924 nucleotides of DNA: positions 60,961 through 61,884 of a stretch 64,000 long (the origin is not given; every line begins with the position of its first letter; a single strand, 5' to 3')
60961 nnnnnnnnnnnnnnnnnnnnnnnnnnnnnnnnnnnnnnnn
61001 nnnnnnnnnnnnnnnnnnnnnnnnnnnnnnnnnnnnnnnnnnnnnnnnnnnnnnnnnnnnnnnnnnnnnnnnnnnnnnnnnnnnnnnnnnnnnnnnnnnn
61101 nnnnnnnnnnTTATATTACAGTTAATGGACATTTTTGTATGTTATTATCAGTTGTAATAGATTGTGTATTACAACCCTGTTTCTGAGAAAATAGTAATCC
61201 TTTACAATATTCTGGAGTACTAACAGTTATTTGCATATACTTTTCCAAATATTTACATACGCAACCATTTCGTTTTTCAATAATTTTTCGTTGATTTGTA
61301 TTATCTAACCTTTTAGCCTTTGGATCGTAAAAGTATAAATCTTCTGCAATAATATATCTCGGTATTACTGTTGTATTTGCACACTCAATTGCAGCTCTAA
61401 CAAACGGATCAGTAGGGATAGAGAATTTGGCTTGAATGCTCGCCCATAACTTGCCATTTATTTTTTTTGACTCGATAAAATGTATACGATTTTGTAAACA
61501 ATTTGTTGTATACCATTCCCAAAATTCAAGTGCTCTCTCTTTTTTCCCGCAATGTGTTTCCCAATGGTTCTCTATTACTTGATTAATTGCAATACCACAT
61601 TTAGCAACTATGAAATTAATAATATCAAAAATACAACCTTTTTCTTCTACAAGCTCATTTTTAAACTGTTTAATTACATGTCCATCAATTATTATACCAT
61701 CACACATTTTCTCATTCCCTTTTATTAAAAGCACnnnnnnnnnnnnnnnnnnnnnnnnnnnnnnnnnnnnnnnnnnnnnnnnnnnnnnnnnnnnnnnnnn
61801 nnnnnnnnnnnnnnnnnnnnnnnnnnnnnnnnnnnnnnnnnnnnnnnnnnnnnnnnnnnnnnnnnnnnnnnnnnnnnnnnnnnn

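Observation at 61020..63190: AT-rich two-gene cassette: nuclease-less ABC ATPase translationally coupled to an unassignable 207-aa partner - candidate undescribed defence module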

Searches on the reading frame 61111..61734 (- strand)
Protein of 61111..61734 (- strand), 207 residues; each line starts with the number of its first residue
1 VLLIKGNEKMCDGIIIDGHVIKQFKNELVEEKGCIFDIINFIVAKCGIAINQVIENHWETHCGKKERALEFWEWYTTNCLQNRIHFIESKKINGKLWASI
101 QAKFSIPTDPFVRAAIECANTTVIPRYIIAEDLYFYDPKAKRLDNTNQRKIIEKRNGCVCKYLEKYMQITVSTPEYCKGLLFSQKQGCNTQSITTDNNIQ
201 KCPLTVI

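Call 3: search_protein_families(library=pfam, proteins=[window:61111-61734:-], max_evalue=1)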
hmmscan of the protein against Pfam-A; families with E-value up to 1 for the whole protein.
window:61111-61734:- (207 aa): 1 family
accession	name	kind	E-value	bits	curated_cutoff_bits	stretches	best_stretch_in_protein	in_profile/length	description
PF07389.17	Pox_B6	-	0.075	13.2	25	0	165-200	122-157/183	Vaccinia B6 protein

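Call 4: search_protein_families(library=padloc, proteins=[window:61111-61734:-], max_evalue=1)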
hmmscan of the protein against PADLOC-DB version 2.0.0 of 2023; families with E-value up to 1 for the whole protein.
window:61111-61734:- (207 aa): 1 family
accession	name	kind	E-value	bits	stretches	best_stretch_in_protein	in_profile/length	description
PDLC03213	mREase_II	-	0.039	11.3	1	35-78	108-151/201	Type II methyl-directed restriction enzyme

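Call 5: search_protein_families(library=ncbifam, proteins=[window:61111-61734:-], max_evalue=1)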
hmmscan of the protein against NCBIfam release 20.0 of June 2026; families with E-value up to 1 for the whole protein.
window:61111-61734:- (207 aa): 0 families

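Call 6: find_homologous_proteins(query=window:61111-61734:-, max_evalue=0.001)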
Query window:61111-61734:- (207 aa): 13 proteins with E <= 0.001 among 50 candidates.
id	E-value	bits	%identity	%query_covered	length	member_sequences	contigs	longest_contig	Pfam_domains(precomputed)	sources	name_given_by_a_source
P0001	2.8e-139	480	100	100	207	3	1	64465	-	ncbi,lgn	-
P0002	2.6e-59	218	50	94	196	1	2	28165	-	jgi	-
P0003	5.0e-57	211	47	94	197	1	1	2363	-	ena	-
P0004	8.2e-57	210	47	95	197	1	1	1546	-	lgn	-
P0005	3.7e-56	208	49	94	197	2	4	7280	-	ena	-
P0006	5.4e-52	194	45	94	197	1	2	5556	-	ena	-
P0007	1.1e-49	187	44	94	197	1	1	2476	-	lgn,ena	-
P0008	1.1e-49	187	45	94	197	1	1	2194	-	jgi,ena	-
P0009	4.3e-49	185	44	94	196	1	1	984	-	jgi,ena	-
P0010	4.3e-49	185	43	94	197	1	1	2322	-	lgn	-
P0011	2.7e-48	182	43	88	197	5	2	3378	-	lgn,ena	-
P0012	1.6e-47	180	45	91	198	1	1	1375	-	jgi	jgi:hypothetical protein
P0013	5.1e-44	168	44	85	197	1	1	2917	-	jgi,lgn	jgi:hypothetical protein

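Call 7: search_protein_families(library=phrogs, proteins=[window:61111-61734:-], max_evalue=1)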
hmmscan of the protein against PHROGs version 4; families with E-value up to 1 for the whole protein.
window:61111-61734:- (207 aa): 0 families

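Call 8: search_solved_structures(query=window:61111-61734:-, max_evalue=10)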
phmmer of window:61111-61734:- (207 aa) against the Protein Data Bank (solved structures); distinct sequences matched with E-value up to 10: 0.

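Call 10: find_encoding_contigs(protein=P0002, flank=10000, max_places=4)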
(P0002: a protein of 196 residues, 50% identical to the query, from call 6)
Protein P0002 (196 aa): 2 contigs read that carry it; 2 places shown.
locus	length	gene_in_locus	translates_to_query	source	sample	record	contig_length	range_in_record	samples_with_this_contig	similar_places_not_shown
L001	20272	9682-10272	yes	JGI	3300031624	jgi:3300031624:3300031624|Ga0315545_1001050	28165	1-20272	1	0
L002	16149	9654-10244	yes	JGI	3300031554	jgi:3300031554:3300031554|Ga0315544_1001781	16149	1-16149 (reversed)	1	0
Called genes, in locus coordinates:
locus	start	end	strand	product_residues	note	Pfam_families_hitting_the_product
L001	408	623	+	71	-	PF19126:DUF5810 (faint)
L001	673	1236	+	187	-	PF11667:DUF3267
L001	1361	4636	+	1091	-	PF18135:Type_ISP_C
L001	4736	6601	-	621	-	-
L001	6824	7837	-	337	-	-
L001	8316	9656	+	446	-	PF02463:SMC_N (weak), PF13175:AAA_15, PF13476:AAA_23, PF13304:AAA_21, PF13175:AAA_15, PF12476:DUF3696 (weak)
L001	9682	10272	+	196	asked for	-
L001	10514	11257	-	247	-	PF13276:HTH_21, PF00665:rve, PF13683:rve_3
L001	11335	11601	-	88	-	PF01527:HTH_Tnp_1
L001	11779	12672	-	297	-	-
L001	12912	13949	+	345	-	PF01548:DEDD_Tnp_IS110, PF02371:Transposase_20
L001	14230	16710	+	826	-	PF07602:DUF1565 (faint), PF22842:Pel9A-like_beta_helix (weak), PF13229:Beta_helix, PF05048:NosD, PF13229:Beta_helix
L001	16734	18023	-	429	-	PF01554:MatE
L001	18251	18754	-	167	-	PF03073:TspO_MBR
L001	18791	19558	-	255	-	PF18761:Heliorhodopsin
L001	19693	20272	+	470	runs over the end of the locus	PF00324:AA_permease, PF03222:Trp_Tyr_perm (weak), PF13520:AA_permease_2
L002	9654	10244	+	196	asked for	-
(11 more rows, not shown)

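Call 11: find_encoding_contigs(protein=P0005, flank=8000, max_places=4)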
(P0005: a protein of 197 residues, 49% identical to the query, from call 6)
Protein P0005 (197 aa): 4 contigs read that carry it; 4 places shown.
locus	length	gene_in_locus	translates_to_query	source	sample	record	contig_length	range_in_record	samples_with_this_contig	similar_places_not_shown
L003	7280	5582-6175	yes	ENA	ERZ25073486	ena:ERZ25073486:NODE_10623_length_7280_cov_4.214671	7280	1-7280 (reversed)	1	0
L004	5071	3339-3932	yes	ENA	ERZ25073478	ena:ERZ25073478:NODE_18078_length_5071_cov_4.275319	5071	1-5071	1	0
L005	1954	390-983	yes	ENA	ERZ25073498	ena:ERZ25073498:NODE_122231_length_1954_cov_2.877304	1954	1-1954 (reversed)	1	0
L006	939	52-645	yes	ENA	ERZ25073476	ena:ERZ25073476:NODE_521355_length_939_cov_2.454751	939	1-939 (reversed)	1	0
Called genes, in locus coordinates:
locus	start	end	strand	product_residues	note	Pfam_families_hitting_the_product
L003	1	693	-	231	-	?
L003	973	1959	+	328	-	PF01544:CorA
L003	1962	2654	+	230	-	PF02592:Vut_1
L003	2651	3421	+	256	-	PF00753:Lactamase_B (weak), PF12706:Lactamase_B_2, PF02112:PDEase_II (faint)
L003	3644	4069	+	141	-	PF01927:Mut7-C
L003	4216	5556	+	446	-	PF02463:SMC_N (weak), PF13175:AAA_15, PF13476:AAA_23, PF13304:AAA_21, PF12476:DUF3696 (weak)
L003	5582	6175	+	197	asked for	-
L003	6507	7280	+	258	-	?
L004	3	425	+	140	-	?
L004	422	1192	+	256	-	PF00753:Lactamase_B (weak), PF12706:Lactamase_B_2, PF02112:PDEase_II (faint)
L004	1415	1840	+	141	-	PF01927:Mut7-C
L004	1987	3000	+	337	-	PF02463:SMC_N (weak), PF13175:AAA_15, PF13476:AAA_23, PF13304:AAA_21 (faint)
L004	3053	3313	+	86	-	PF12476:DUF3696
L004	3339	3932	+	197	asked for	-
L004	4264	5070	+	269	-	?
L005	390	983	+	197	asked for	-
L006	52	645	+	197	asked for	-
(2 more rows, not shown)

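Call 27: find_encoding_contigs(protein=P0001, flank=10000, max_places=3)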
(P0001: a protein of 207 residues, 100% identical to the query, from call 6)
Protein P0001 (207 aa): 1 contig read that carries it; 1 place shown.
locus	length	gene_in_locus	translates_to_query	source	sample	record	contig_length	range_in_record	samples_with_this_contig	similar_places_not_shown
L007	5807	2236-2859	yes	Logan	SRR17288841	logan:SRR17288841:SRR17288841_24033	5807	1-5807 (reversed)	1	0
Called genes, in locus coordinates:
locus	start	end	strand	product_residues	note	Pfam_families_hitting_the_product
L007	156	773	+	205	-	PF00383:dCMP_cyt_deam_1, PF14437:MafB19-deam (weak)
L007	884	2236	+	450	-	PF11398:DUF2813 (weak), PF13175:AAA_15, PF13476:AAA_23 (faint), PF13304:AAA_21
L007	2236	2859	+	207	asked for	-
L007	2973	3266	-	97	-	-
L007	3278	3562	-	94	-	-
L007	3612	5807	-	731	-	?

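Call 28: find_encoding_contigs(protein=P0006, flank=6000, max_places=3)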
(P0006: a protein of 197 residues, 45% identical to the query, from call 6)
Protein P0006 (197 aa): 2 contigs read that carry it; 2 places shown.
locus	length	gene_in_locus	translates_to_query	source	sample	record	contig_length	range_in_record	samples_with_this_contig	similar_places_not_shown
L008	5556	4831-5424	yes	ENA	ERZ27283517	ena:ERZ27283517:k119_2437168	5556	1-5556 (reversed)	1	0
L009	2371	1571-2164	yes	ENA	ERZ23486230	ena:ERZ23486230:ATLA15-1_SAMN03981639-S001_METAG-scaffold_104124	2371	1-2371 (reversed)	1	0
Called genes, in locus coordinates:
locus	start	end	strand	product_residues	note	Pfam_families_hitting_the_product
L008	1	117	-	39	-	?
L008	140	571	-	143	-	-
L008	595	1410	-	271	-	-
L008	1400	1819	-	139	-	-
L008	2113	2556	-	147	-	PF22746:SHOCT-like_DUF2089-C (weak)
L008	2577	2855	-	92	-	-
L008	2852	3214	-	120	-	PF09862:DUF2089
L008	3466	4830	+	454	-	PF02463:SMC_N (weak), PF13175:AAA_15, PF13476:AAA_23, PF13175:AAA_15, PF13304:AAA_21, PF12476:DUF3696 (faint)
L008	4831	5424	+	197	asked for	-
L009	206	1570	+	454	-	PF02463:SMC_N (weak), PF13175:AAA_15, PF13476:AAA_23, PF13175:AAA_15, PF13304:AAA_21, PF12476:DUF3696 (faint)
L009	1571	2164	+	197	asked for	-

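Call 29: find_encoding_contigs(protein=P0011, flank=6000, max_places=3)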
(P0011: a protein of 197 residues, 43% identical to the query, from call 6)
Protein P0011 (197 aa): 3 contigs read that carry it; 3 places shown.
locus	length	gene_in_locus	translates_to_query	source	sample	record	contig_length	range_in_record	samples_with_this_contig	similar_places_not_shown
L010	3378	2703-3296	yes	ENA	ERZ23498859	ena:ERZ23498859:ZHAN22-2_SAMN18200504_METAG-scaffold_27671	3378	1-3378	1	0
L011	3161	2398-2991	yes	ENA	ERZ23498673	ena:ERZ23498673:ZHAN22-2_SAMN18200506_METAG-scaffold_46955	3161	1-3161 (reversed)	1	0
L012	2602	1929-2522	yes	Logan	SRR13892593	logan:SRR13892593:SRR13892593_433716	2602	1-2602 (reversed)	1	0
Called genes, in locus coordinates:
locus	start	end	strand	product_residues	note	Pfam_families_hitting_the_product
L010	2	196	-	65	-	?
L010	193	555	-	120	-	PF09862:DUF2089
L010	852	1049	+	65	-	-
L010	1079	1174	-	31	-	-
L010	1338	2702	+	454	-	PF02463:SMC_N (weak), PF13175:AAA_15, PF13476:AAA_23, PF13304:AAA_21, PF13175:AAA_15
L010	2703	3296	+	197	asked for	-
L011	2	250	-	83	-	?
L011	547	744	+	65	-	-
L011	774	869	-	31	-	-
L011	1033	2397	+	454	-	PF02463:SMC_N (weak), PF13175:AAA_15, PF13476:AAA_23, PF13304:AAA_21, PF13175:AAA_15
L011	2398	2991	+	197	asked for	-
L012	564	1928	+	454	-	PF02463:SMC_N (weak), PF13175:AAA_15, PF13476:AAA_23, PF13304:AAA_21, PF13175:AAA_15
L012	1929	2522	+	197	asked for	-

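Call 30: predict_structure(alignment_id=A1)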
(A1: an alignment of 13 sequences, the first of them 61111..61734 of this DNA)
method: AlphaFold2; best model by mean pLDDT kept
length: 207 residues; sequences in the alignment: 13
mean_pLDDT: 76.1   pTM: 0.74
mean pLDDT of the five models: 76.1, 74.7, 74.2, 73.7, 72.6
residues with pLDDT >= 90: 49; 70-90: 111; 50-70: 14; < 50: 33
segments of 3 or more residues with pLDDT < 50: 1-9, 184-207
pLDDT, mean of each block of 10 residues (from residue 1): 36 80 84 84 78 86 80 82 68 90 90 90 84 90 91 90 92 81 44 31 34
secondary structure, 60 per line:
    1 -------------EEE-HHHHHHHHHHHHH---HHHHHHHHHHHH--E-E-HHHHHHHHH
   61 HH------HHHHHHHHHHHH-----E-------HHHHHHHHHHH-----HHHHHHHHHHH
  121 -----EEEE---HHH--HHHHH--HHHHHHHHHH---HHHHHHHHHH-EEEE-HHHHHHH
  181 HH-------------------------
elements in order: E14-16 H18-30 H34-45 H52-62 H69-80 H94-104 H110-120 E126-129 H138-142 H145-154 H158-167 E169-172 H174-182

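Call 31: search_protein_representatives(alignment_id=A1)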
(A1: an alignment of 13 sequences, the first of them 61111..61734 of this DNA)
Query: 13 sequences, 197 profile positions. Proteins with E-value up to 0.001 (for the whole library): 131; up to 1e-10: 71; up to 1e-30: 14. The best 131 are listed.
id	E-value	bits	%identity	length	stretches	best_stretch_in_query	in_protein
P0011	2.6e-100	350.1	-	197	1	1-196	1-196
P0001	3.5e-85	300.8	-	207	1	1-195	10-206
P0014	2.0e-62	226.5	-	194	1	1-194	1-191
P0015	1.3e-59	217.3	-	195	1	1-193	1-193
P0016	6.7e-53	195.4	-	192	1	1-191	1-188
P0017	1.6e-51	190.9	-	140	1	1-141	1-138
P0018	2.1e-48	180.7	-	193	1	2-167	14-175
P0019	3.3e-46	173.5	-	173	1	22-191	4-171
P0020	8.1e-44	165.8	-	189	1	1-190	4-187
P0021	2.8e-41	157.5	-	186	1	1-183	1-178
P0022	3.5e-38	147.4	-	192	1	1-193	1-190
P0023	1.2e-37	145.6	-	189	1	1-187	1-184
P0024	4.9e-36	140.4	-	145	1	68-194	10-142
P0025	5.1e-34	133.8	-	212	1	2-193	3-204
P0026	3.9e-28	114.6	-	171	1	1-171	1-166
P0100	2.6e-08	49.9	-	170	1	4-169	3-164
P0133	1.4e-04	37.7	-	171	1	1-167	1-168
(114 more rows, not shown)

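Call 39: search_protein_families(library=pfam, alignment_id=A2, max_evalue=0.1)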
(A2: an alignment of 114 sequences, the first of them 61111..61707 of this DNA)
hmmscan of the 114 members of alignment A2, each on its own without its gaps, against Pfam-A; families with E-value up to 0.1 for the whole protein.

A. member 1, window:61111-61707:- (198 aa): 1 family
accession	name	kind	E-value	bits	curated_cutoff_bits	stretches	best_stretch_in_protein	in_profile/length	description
PF07389.17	Pox_B6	-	0.078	13.2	25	0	156-191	122-157/183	Vaccinia B6 protein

B. families by the number of members that match (of 114 scanned): 44 families (the first 25 are shown)
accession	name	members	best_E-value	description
PF13470.12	PIN_3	8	0.00072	PIN domain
PF01850.27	PIN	4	0.00072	PIN domain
PF21806.3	DUF6879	1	0.00052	Family of unknown function (DUF6879)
PF14556.11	AF2331-like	1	0.0035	AF2331-like protein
PF13220.11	DUF4028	1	0.0057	Protein of unknown function (DUF4028)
PF19411.4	Clink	1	0.0059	Cell cycle link protein Clink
PF02342.23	TerD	1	0.0095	TerD domain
PF01591.24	6PF2K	1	0.01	6-phosphofructo-2-kinase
PF02752.27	Arrestin_C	1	0.014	Arrestin (or S-antigen), C-terminal domain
PF22654.1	DUF7008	1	0.014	Domain of unknown function (DUF7008)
PF12326.13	EOS1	1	0.015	N-glycosylation protein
PF09597.18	SAM_Ribosomal_mS41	1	0.021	Small ribosomal subunit protein mS41 SAM domain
PF16484.10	CPT_N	1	0.021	Carnitine O-palmitoyltransferase N-terminus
PF10035.14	DUF2179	1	0.027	Uncharacterized protein conserved in bacteria (DUF2179)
PF00453.23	Ribosomal_L20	1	0.028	Ribosomal protein L20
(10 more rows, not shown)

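Call 40: search_solved_structures(query=A2, max_evalue=10, show_alignments=3)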
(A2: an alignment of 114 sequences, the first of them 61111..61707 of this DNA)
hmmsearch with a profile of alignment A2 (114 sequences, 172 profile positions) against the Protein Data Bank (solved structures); distinct sequences matched with E-value up to 10: 0.

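Call 41: search_protein_families(library=padloc, alignment_id=A2, max_evalue=0.1)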
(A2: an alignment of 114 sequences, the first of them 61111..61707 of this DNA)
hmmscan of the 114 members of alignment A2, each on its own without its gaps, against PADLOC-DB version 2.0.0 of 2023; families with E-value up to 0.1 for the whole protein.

A. member 1, window:61111-61707:- (198 aa): 1 family
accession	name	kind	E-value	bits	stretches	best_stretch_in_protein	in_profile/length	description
PDLC03213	mREase_II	-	0.037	11.4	1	26-69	108-151/201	Type II methyl-directed restriction enzyme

B. families by the number of members that match (of 114 scanned): 14 families
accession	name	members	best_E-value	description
PDLC03706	HEase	2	0.0025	homing endonuclease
PDLC03213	mREase_II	2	0.0046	Type II methyl-directed restriction enzyme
PDLC04147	HEC-03A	1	0.00043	-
PDLC03353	MTase_II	1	0.0013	Type II methyltransferase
PDLC04349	PDC-M03B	1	0.0031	-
PDLC02529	PglX|PglXI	1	0.0047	PglX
PDLC01823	CARF2--CARF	1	0.005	-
PDLC04133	mad1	1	0.0065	mads_1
PDLC04712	PDC-M57A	1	0.012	-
PDLC03323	MTase_II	1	0.021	Type II methyltransferase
PDLC01175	CorA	1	0.025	CorA-like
PDLC04768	PDC-M67A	1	0.032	-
PDLC02379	pAgo_II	1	0.042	Class II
PDLC04130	DdmD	1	0.051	-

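Call 47: find_related_loci(query=A1, collection=genome_contigs, flank=8000)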
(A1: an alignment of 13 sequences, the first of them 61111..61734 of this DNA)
Query A1 (207 aa) in genome_contigs; peptide patterns used: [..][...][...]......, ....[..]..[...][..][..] (x = any residue, [..] = any of these).
25 stretches matched a pattern, but none encodes a relative of the query by tblastn (E <= 1e-3).

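Call 48: find_encoding_contigs(protein=P0026, flank=6000, max_places=3)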
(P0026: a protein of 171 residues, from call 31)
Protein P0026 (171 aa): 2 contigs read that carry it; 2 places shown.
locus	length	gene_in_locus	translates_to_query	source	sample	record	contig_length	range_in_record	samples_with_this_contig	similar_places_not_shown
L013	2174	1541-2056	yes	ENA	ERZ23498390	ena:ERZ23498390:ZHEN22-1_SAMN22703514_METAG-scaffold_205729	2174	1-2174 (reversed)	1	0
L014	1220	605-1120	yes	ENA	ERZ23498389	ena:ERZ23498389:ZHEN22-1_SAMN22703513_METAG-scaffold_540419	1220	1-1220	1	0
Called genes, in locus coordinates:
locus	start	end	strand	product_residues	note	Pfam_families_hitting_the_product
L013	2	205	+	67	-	?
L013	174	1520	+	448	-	PF13175:AAA_15, PF13304:AAA_21, PF13175:AAA_15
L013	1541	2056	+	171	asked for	-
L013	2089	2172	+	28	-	?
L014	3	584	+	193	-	?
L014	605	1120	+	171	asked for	-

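Call 49: find_encoding_contigs(protein=P0014, flank=6000, max_places=3)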
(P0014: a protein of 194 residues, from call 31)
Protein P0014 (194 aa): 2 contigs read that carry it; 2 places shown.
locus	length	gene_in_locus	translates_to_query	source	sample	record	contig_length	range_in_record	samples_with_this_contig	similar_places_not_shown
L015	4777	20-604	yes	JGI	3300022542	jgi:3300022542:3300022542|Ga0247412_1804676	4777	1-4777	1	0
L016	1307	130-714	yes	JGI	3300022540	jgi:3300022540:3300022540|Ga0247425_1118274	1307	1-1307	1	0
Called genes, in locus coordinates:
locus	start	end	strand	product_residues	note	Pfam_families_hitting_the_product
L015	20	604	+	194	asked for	-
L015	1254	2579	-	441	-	PF12797:Fer4_2 (faint), PF13237:Fer4_10 (weak), PF14697:Fer4_21 (weak), PF00037:Fer4 (weak), PF12837:Fer4_6 (weak)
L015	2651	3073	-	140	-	-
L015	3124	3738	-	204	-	PF00857:Isochorismatase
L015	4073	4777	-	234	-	?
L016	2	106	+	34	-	?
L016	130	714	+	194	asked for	-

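Call 51: find_encoding_contigs(protein=P0100, flank=6000, max_places=3)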
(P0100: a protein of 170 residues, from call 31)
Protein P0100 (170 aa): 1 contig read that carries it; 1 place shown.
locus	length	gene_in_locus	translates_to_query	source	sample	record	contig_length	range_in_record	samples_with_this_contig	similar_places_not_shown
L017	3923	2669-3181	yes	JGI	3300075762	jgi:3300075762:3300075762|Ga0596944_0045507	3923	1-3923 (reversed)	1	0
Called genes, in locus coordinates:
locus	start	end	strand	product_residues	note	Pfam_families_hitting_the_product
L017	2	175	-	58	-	?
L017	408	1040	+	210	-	PF01810:LysE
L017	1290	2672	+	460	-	PF02463:SMC_N (weak), PF13175:AAA_15, PF13476:AAA_23, PF13304:AAA_21 (weak), PF13175:AAA_15, PF13304:AAA_21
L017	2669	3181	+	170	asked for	-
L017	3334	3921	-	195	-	?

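Call 52: find_encoding_contigs(protein=P0133, flank=6000, max_places=3)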
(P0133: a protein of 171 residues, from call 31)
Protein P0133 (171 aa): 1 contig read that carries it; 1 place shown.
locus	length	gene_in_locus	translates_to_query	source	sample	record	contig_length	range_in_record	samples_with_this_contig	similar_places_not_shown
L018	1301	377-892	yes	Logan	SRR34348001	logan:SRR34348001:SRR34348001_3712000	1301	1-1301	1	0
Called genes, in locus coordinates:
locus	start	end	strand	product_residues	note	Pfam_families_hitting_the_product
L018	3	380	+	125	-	?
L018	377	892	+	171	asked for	-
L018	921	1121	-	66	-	-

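Call 55: find_related_loci(query=A4, collection=genome_contigs, flank=8000)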
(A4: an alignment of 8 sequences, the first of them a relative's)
Query A4 (171 aa) in genome_contigs; peptide patterns used: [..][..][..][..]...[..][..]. (x = any residue, [..] = any of these).
64 stretches matched a pattern, but none encodes a relative of the query by tblastn (E <= 1e-3).

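Call 56: find_related_loci(query=A4, collection=metagenome_contigs, flank=6000)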
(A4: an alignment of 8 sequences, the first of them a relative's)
Query A4 (171 aa) in metagenome_contigs; peptide patterns used: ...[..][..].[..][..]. (x = any residue, [..] = any of these).
227 stretches matched a pattern; 28 encode a relative of the query (tblastn E <= 1e-3); 28 distinct loci.
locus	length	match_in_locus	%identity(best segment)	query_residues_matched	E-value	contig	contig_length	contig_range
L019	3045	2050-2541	48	1-167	4e-48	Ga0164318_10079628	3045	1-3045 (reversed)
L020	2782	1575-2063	43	1-169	4e-42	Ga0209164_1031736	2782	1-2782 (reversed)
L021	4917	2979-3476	46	1-167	6e-42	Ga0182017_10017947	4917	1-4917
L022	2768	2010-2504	44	1-168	2e-38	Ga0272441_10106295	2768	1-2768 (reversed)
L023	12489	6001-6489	39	1-166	3e-36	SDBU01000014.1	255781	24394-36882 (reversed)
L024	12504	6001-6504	39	1-170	2e-35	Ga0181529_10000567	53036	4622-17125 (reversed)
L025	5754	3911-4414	38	1-170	3e-34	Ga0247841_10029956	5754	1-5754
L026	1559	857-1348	34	1-163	1e-26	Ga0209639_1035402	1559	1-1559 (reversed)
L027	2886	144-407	51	73-167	1e-24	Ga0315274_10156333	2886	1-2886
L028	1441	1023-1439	37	1-141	8e-24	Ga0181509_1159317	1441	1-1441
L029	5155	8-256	45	80-167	1e-19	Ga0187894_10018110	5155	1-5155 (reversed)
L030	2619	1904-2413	29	1-167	2e-17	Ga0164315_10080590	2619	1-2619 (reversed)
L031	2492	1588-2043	35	1-157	2e-17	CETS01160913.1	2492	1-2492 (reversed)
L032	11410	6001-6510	28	1-167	3e-16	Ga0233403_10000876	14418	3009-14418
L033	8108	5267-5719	35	3-157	1e-15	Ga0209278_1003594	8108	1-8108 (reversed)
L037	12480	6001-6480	26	1-162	2e-13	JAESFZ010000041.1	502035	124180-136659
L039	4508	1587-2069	25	1-157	4e-11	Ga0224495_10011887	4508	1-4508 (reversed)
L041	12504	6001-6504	25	2-163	2e-10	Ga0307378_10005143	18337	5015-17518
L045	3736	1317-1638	36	46-157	3e-8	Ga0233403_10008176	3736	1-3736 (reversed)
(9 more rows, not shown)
